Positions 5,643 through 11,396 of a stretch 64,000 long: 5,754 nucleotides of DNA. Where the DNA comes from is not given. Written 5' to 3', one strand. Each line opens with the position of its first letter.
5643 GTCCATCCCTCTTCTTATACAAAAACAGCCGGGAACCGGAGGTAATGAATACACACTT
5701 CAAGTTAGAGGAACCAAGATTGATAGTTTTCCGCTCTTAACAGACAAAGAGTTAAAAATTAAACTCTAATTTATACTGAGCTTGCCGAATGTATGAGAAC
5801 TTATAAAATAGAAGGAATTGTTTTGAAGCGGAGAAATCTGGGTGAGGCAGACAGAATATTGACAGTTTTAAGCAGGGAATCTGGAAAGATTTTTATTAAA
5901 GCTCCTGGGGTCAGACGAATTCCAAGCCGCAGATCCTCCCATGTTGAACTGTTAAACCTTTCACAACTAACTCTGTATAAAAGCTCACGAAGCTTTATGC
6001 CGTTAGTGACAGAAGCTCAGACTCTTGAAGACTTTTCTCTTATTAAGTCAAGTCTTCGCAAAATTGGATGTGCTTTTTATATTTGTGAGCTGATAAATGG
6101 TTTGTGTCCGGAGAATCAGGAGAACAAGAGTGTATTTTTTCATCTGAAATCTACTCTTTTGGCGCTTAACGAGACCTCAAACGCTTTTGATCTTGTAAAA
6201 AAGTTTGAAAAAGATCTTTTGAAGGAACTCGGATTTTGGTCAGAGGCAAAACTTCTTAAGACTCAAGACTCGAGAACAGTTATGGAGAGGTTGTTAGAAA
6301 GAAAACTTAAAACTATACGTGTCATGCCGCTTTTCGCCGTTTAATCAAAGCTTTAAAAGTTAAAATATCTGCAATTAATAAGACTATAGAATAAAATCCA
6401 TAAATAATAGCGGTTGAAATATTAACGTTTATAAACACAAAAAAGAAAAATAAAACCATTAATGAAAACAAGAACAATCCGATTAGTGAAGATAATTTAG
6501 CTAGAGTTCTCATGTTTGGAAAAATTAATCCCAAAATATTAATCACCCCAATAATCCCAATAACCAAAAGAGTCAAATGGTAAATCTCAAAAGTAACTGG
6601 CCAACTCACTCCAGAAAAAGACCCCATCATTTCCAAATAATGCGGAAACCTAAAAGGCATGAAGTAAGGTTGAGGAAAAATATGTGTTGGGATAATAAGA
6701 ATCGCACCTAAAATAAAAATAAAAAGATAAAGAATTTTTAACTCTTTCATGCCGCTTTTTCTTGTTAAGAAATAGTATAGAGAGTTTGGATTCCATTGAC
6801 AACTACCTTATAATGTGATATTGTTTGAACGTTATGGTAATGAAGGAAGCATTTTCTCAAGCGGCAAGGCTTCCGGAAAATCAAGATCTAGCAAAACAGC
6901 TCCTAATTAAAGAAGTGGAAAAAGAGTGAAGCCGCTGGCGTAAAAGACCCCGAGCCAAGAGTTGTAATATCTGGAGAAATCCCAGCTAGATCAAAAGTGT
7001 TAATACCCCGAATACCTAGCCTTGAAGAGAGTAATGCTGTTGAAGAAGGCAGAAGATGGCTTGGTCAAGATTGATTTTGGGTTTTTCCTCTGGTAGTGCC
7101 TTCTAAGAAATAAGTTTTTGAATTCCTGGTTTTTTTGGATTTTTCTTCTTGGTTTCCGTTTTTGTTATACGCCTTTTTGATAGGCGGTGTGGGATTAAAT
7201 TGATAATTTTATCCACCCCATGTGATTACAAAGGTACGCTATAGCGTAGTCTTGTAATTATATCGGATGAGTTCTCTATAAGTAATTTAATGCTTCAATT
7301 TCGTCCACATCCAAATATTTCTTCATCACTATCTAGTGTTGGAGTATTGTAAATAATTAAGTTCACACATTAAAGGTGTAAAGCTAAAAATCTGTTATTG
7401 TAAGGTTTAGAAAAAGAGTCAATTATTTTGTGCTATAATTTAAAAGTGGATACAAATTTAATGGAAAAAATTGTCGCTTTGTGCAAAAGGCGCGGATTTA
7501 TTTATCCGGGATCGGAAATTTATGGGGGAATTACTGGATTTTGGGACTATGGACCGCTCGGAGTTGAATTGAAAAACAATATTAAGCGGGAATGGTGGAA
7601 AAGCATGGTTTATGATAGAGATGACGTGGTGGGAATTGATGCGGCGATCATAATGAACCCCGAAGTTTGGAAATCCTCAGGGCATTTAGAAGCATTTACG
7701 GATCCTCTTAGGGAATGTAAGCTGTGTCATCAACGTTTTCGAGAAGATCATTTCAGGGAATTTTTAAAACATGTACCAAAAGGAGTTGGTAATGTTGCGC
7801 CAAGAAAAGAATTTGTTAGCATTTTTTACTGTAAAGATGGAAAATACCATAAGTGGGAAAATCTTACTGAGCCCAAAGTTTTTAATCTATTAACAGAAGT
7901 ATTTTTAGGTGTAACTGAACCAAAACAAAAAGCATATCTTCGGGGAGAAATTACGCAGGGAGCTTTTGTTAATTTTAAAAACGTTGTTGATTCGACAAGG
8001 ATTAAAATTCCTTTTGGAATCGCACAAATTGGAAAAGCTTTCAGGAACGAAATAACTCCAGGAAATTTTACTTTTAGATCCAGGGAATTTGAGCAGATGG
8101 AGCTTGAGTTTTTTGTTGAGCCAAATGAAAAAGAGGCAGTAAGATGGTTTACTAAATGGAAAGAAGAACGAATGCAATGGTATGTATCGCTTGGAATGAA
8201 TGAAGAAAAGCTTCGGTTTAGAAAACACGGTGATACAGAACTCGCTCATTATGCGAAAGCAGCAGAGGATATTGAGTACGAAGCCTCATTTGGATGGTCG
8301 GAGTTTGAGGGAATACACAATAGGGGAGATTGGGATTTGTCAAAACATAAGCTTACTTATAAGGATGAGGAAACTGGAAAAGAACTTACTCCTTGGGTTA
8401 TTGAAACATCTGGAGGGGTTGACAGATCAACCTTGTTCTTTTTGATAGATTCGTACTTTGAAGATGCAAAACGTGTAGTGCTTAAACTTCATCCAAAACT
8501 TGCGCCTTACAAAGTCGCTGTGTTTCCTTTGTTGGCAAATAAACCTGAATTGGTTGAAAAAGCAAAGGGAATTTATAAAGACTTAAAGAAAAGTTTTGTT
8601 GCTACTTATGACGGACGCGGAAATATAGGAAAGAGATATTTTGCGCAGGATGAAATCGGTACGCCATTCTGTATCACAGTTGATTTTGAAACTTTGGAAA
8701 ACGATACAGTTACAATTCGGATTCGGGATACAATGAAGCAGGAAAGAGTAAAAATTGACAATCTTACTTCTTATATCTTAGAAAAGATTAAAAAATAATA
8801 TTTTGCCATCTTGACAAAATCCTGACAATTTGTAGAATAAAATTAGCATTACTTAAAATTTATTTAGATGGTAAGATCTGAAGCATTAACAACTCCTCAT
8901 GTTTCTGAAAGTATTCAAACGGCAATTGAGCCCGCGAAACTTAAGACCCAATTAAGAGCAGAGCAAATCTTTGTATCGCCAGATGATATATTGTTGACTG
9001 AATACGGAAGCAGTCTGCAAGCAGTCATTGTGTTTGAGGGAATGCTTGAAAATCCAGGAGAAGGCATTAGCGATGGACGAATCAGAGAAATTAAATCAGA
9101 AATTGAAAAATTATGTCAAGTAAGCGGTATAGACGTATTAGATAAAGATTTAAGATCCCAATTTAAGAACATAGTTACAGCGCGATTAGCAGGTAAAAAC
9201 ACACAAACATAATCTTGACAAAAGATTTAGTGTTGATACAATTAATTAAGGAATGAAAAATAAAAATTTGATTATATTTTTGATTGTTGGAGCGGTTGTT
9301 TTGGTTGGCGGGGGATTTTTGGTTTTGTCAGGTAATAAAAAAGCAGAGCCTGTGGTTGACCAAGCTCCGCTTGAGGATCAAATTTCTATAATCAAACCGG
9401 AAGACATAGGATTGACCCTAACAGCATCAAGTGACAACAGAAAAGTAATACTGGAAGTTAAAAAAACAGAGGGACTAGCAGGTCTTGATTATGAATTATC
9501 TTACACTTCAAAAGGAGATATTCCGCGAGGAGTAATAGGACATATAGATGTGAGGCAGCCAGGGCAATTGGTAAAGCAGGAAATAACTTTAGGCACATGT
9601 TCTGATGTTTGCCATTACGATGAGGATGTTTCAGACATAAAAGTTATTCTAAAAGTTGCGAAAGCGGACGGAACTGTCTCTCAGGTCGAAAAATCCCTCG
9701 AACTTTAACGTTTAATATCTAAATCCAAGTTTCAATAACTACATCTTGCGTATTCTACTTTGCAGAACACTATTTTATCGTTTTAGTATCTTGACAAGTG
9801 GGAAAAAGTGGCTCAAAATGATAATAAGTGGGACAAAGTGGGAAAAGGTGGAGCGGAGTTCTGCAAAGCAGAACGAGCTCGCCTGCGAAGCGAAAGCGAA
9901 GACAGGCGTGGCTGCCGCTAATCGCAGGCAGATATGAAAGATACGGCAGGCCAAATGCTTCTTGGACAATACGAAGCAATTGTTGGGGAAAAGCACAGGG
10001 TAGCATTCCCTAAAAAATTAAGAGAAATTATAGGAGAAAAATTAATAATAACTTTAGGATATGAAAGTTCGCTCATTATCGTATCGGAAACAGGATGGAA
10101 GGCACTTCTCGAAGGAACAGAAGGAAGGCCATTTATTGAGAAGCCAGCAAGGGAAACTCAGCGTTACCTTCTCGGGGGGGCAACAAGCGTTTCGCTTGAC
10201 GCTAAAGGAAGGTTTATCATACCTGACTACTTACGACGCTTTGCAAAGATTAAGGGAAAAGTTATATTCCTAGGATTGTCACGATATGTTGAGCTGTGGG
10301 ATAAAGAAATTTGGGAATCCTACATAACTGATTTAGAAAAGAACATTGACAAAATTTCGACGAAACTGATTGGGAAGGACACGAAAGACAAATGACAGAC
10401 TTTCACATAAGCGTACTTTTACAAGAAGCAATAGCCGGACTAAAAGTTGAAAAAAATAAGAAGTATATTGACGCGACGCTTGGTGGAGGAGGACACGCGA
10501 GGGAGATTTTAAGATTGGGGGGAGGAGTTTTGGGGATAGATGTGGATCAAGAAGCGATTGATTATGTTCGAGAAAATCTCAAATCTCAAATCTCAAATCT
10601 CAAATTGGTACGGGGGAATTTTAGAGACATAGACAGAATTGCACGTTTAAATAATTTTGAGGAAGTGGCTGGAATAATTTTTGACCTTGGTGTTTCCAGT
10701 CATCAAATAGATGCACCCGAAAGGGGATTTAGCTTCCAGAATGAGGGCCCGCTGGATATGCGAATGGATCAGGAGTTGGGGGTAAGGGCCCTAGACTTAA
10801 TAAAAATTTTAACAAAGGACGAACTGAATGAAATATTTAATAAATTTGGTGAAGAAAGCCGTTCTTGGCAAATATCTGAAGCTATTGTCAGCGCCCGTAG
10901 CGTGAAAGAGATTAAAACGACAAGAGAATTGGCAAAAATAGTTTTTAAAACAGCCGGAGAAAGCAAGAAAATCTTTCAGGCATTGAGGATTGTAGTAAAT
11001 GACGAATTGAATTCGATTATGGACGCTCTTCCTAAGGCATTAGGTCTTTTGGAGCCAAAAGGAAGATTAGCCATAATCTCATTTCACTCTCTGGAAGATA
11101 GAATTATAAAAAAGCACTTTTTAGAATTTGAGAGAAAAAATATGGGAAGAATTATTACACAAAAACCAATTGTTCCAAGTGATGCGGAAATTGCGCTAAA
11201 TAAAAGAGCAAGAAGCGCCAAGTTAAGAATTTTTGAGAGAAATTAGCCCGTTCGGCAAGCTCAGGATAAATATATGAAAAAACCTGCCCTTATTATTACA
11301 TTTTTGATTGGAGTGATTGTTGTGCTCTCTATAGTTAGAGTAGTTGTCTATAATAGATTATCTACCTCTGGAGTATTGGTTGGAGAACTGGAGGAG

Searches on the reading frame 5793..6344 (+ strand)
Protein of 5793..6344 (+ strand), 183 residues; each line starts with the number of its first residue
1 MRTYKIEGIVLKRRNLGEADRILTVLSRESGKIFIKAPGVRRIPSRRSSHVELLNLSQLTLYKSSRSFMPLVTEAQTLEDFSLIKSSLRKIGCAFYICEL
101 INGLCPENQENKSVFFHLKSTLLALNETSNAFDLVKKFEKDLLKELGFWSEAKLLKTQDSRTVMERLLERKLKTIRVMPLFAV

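Call 52: search_protein_families(library=pfam, proteins=[window:5793-6344:+], max_evalue=0.00001)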
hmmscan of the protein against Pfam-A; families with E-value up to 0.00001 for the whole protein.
window:5793-6344:+ (183 aa): 2 families
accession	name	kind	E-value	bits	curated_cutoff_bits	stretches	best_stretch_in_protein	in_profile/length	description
PF11967.14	RecO_N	-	1.2e-16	60.9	27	1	1-79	1-78/80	Recombination protein O N terminal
PF02565.21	RecO_C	-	3.7e-11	43.5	22.1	1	87-148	3-64/157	Recombination protein O C terminal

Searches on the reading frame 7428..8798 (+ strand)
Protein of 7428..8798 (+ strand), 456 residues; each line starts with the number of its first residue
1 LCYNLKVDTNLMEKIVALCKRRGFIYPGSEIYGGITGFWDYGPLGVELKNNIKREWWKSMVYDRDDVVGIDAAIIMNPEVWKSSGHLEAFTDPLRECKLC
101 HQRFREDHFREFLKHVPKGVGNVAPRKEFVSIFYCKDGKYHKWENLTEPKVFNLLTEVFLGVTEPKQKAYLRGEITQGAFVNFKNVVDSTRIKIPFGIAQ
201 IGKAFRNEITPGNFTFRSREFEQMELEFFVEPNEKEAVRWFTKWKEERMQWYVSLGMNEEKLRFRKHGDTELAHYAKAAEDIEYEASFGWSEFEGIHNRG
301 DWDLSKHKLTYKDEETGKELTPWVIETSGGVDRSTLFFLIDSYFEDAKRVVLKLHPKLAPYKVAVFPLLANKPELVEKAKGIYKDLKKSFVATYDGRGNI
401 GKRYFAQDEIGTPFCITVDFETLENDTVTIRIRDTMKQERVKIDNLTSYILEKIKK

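Call 52: search_protein_families(library=pfam, proteins=[window:7428-8798:+], max_evalue=0.00001)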
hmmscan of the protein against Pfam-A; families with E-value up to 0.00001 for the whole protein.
window:7428-8798:+ (456 aa): 2 families
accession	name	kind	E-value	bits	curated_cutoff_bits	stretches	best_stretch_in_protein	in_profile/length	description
PF03129.25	HGTP_anticodon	-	1.9e-21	76.5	21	1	362-452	1-93/94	Anticodon binding domain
PF00587.30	tRNA-synt_2b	-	1.9e-08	35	29.3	1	166-334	8-171/179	tRNA synthetase class II core domain (G, H, P, S and T)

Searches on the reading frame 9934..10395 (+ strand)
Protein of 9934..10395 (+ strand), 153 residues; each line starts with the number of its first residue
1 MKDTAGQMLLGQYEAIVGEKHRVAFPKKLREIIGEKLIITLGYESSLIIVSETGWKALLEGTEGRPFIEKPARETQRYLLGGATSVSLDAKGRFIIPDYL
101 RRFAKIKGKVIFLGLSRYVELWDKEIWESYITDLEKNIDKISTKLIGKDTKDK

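Call 80: search_protein_families(library=pfam, proteins=[window:9934-10395:+], max_evalue=0.001)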
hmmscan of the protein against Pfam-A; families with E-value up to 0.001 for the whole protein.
window:9934-10395:+ (153 aa): 1 family
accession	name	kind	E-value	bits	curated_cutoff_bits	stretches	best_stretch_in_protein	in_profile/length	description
PF02381.23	MraZ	-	1.3e-24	86.4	23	2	79-144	1-67/72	MraZ protein, putative antitoxin-like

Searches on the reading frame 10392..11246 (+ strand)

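Call 52: search_protein_families(library=pfam, proteins=[window:10392-11246:+], max_evalue=0.00001)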
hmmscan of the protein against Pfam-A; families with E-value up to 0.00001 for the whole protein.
window:10392-11246:+ (284 aa): 1 family
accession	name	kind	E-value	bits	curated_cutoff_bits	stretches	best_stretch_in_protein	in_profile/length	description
PF01795.25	Methyltransf_5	-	2.2e-90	303.7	27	1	4-283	3-308/309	MraW methylase family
